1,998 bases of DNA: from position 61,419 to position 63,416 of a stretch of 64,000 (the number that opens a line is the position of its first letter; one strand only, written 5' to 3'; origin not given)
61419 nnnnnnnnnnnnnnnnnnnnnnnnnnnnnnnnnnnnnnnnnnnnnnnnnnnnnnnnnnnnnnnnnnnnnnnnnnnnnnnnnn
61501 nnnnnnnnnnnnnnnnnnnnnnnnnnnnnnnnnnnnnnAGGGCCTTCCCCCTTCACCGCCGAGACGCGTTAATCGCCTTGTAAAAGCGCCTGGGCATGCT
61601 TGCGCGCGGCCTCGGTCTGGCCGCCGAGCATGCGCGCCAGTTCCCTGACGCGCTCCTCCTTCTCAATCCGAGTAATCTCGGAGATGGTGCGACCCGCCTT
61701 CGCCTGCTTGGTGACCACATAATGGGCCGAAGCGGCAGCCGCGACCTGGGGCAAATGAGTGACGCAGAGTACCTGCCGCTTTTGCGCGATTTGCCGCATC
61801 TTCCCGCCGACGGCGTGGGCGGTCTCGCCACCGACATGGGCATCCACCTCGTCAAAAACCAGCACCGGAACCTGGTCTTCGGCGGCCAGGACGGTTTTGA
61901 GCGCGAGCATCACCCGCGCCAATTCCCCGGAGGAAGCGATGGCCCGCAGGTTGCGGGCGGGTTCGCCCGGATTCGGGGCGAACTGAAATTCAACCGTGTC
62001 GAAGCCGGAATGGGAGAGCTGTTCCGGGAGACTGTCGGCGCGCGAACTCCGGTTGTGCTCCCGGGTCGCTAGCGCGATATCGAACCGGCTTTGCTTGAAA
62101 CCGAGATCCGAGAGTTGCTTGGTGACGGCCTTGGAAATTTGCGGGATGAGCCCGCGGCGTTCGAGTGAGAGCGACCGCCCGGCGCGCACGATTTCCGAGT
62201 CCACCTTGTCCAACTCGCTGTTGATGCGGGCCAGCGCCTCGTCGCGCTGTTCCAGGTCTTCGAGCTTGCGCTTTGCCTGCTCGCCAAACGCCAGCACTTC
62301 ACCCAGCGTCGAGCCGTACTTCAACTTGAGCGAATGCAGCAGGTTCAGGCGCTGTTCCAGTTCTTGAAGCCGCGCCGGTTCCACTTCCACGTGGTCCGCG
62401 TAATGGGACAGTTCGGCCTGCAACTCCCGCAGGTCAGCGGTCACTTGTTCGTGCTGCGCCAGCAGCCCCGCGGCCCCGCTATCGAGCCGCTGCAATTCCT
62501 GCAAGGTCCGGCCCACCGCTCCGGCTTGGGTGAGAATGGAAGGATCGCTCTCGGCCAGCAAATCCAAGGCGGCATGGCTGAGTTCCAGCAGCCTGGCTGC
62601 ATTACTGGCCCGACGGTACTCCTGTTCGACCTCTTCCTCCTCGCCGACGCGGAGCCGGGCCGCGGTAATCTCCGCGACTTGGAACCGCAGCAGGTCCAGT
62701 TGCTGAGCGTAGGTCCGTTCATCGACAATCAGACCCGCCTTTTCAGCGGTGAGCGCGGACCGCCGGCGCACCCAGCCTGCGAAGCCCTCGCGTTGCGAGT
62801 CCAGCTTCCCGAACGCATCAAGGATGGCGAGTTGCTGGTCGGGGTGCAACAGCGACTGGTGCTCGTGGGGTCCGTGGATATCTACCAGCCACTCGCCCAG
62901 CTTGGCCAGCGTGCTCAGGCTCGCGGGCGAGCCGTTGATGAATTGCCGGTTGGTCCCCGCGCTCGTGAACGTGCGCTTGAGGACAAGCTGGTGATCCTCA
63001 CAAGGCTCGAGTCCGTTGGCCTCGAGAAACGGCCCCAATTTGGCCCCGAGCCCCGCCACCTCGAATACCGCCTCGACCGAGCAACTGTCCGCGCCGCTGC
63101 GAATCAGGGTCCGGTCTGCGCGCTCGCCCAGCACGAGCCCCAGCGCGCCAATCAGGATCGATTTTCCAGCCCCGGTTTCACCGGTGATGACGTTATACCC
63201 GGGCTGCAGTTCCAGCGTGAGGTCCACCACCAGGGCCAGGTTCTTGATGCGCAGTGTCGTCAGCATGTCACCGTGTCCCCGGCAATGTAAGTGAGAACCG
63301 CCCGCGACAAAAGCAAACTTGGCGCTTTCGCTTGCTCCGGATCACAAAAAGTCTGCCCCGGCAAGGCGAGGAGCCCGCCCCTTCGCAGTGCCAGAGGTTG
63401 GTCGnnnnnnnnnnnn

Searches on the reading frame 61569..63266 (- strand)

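Call 95: search_protein_families(library=pfam, proteins=[window:61569-63266:-], max_evalue=0.01)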
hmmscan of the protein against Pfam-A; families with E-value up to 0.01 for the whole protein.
window:61569-63266:- (565 aa): 5 families
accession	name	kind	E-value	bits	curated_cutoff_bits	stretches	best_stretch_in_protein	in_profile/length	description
PF02463.25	SMC_N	-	2.3e-17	63.6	40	1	4-523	4-216/220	RecF/RecN/SMC N terminal domain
PF13476.12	AAA_23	-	2.4e-09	38.6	27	1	5-156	2-142/201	AAA domain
PF13304.12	AAA_21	-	1.1e-05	26.2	27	0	414-508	220-302/304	AAA domain, putative AbiEii toxin, Type IV TA system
PF10498.14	IFT57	-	0.0014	18.1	40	1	272-367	231-327/360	Intra-flagellar transport protein 57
PF13555.12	AAA_29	-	0.0096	16.1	27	0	19-46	18-46/61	P-loop containing region of AAA domain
